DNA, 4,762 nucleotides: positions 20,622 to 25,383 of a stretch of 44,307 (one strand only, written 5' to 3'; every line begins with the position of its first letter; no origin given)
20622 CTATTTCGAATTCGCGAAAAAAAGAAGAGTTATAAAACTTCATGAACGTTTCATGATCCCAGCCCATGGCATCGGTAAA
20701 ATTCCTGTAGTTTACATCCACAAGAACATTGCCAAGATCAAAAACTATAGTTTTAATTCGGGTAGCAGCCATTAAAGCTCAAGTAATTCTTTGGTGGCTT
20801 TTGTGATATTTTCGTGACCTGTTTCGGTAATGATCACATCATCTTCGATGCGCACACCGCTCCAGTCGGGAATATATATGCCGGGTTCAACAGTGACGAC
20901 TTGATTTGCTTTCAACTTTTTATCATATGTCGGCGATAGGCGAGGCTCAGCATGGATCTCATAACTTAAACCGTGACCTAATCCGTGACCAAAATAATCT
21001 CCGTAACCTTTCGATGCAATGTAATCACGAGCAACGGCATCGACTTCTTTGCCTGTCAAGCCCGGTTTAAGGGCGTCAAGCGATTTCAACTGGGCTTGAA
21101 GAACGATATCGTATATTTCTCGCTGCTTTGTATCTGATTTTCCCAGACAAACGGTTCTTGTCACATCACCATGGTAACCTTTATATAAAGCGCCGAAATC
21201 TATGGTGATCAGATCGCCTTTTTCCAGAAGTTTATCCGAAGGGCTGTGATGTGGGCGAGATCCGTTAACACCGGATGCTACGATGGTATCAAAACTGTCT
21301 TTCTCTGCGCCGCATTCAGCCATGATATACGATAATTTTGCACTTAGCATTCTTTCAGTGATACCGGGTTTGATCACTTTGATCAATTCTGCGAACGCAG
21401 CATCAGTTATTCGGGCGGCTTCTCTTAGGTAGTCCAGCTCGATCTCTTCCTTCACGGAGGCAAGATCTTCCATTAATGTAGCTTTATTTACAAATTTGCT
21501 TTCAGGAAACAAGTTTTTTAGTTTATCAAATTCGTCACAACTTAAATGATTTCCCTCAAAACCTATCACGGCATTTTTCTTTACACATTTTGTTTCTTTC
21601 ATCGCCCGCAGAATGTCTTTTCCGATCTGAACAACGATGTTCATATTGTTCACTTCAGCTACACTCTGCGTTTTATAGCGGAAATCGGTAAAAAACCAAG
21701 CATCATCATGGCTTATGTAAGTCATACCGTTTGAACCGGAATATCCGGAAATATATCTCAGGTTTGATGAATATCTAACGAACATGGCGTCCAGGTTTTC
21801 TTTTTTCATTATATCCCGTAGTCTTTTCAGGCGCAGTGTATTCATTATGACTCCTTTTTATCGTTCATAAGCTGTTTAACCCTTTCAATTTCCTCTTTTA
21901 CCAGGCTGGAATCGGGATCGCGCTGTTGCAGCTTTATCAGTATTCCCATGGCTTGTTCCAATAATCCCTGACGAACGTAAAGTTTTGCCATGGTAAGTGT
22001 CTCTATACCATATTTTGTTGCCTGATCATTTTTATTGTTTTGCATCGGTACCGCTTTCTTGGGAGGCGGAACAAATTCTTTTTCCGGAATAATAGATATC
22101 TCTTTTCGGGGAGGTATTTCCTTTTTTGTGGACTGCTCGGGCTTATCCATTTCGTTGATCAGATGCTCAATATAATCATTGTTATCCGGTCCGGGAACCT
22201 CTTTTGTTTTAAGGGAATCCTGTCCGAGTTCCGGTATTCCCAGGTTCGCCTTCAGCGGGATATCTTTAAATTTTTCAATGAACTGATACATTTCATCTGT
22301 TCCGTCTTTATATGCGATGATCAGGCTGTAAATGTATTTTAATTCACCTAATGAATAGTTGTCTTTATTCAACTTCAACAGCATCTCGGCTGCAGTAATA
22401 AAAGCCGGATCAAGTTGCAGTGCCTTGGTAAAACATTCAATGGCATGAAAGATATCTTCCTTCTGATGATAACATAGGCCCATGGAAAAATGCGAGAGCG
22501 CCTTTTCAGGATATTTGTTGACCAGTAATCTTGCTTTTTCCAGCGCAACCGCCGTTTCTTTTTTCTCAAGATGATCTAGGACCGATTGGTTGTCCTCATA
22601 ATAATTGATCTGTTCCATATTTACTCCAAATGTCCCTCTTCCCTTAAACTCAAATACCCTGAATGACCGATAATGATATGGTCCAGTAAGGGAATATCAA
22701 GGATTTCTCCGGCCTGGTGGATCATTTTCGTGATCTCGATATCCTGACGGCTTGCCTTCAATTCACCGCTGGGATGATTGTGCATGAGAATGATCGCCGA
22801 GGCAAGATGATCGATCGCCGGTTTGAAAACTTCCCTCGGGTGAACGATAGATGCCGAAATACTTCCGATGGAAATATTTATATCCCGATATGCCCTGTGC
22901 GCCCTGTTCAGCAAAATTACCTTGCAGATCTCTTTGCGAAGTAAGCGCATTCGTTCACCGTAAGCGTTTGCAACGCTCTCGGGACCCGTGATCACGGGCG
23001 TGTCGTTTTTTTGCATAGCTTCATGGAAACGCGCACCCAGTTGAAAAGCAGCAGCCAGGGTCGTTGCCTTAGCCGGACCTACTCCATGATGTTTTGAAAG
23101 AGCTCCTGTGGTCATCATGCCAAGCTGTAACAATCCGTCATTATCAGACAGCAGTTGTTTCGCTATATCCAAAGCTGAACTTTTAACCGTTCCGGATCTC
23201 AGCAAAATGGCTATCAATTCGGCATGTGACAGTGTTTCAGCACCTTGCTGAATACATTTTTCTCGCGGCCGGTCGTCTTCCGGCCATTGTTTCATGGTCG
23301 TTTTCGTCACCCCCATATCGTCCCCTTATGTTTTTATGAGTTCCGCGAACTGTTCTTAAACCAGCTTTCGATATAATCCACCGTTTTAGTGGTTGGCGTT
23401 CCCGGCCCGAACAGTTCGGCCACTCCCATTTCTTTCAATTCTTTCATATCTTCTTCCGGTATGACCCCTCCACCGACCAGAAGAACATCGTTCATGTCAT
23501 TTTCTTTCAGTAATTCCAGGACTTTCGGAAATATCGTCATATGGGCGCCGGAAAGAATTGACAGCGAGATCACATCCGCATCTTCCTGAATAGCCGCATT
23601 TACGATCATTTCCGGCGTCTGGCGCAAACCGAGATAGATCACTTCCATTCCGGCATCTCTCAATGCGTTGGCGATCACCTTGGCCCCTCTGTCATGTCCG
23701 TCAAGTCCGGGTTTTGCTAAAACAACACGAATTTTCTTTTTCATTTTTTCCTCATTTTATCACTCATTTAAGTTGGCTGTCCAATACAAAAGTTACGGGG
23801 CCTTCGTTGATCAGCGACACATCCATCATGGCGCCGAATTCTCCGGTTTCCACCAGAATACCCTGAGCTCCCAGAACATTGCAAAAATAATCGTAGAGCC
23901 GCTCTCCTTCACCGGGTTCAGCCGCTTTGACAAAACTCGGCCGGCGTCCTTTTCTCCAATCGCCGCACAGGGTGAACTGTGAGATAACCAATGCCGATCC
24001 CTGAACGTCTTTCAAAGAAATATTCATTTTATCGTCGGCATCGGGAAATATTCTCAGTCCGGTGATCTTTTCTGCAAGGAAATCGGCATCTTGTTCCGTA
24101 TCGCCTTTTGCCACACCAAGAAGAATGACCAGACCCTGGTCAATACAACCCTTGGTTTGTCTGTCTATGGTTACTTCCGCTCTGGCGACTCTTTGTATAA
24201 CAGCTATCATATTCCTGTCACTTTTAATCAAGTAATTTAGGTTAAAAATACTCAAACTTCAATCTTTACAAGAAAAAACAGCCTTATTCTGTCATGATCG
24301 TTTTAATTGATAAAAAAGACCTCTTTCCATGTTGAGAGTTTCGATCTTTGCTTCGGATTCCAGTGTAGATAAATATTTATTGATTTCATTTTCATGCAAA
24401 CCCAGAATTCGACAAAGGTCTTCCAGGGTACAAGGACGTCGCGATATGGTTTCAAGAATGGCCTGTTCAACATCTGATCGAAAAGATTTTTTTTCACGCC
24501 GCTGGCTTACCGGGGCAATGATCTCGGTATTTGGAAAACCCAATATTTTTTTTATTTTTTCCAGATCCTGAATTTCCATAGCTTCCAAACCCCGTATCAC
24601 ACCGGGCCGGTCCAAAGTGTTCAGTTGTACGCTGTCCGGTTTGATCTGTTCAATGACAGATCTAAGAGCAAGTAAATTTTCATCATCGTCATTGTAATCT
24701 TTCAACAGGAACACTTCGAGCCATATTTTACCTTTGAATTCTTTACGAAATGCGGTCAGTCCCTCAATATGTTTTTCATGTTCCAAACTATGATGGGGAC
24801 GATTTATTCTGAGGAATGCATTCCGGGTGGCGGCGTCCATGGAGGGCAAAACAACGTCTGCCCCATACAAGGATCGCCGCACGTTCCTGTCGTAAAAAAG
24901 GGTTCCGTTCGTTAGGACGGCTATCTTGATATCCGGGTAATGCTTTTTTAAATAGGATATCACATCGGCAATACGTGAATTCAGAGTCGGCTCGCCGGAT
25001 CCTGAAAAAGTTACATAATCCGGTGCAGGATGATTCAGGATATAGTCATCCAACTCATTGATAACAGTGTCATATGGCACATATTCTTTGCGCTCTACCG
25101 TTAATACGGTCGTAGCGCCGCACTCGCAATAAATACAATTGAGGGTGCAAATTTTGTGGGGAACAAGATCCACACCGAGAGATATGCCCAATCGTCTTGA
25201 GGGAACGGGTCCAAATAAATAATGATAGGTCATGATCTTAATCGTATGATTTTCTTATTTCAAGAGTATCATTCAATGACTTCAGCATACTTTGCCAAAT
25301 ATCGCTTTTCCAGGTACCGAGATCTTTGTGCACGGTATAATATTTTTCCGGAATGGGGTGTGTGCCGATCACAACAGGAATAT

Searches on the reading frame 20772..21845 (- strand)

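Call 55: search_protein_families(library=pfam, proteins=[window:20772-21845:-], max_evalue=0.00001)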
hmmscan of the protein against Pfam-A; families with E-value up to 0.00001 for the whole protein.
window:20772-21845:- (357 aa): 2 families
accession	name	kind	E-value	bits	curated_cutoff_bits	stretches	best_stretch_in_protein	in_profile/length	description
PF00557.29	Peptidase_M24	-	4.9e-75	252.3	23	1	139-341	2-208/208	Metallopeptidase family M24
PF01321.24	Creatinase_N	-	6.7e-25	88.5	22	1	5-128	1-125/128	Creatinase/Prolidase N-terminal domain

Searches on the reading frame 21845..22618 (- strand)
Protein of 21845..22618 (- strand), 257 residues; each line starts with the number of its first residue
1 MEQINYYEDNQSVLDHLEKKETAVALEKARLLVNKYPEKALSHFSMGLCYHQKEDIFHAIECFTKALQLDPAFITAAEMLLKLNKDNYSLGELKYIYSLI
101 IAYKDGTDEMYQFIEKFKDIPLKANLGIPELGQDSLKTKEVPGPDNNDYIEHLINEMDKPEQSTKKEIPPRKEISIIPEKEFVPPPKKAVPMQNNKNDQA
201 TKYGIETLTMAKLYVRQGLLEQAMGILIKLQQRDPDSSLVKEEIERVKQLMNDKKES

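Call 55: search_protein_families(library=pfam, proteins=[window:21845-22618:-], max_evalue=0.00001)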
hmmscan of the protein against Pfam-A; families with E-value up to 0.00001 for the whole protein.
window:21845-22618:- (257 aa): 3 families
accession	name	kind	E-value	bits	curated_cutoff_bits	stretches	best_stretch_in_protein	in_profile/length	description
PF07719.23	TPR_2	-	2.8e-07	30.6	27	1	40-72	1-33/34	Tetratricopeptide repeat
PF00515.34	TPR_1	-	4.7e-07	29.8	27.8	1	40-72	1-33/34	Tetratricopeptide repeat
PF13181.12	TPR_8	-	1.2e-06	28.6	25.7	0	42-72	3-33/34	Tetratricopeptide repeat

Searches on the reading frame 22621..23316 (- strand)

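Call 55: search_protein_families(library=pfam, proteins=[window:22621-23316:-], max_evalue=0.00001)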
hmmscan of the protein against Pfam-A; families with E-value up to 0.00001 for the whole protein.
window:22621-23316:- (231 aa): 2 families
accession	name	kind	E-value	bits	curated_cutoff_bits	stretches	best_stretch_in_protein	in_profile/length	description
PF04002.20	RadC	-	3.5e-41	140.4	22.1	1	109-228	1-120/121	RadC-like JAB domain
PF20582.4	UPF0758_N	-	3.7e-27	94.6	27.1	1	8-84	1-76/77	UPF0758 N-terminal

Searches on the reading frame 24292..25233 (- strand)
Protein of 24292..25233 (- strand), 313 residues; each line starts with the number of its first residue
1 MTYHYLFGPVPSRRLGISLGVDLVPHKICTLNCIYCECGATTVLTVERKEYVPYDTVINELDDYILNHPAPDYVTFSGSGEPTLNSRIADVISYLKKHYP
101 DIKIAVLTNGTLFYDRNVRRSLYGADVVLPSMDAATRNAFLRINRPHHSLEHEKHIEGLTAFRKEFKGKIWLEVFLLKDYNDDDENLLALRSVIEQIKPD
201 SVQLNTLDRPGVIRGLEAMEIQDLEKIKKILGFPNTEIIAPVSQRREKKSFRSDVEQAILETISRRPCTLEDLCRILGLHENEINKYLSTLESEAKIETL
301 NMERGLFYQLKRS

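Call 55: search_protein_families(library=pfam, proteins=[window:24292-25233:-], max_evalue=0.00001)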
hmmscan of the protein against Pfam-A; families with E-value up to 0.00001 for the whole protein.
window:24292-25233:- (313 aa): 1 family
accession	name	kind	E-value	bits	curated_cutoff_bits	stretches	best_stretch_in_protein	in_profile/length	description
PF04055.27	Radical_SAM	-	4.4e-17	63.2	29.5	1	25-188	3-163/166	Radical SAM superfamily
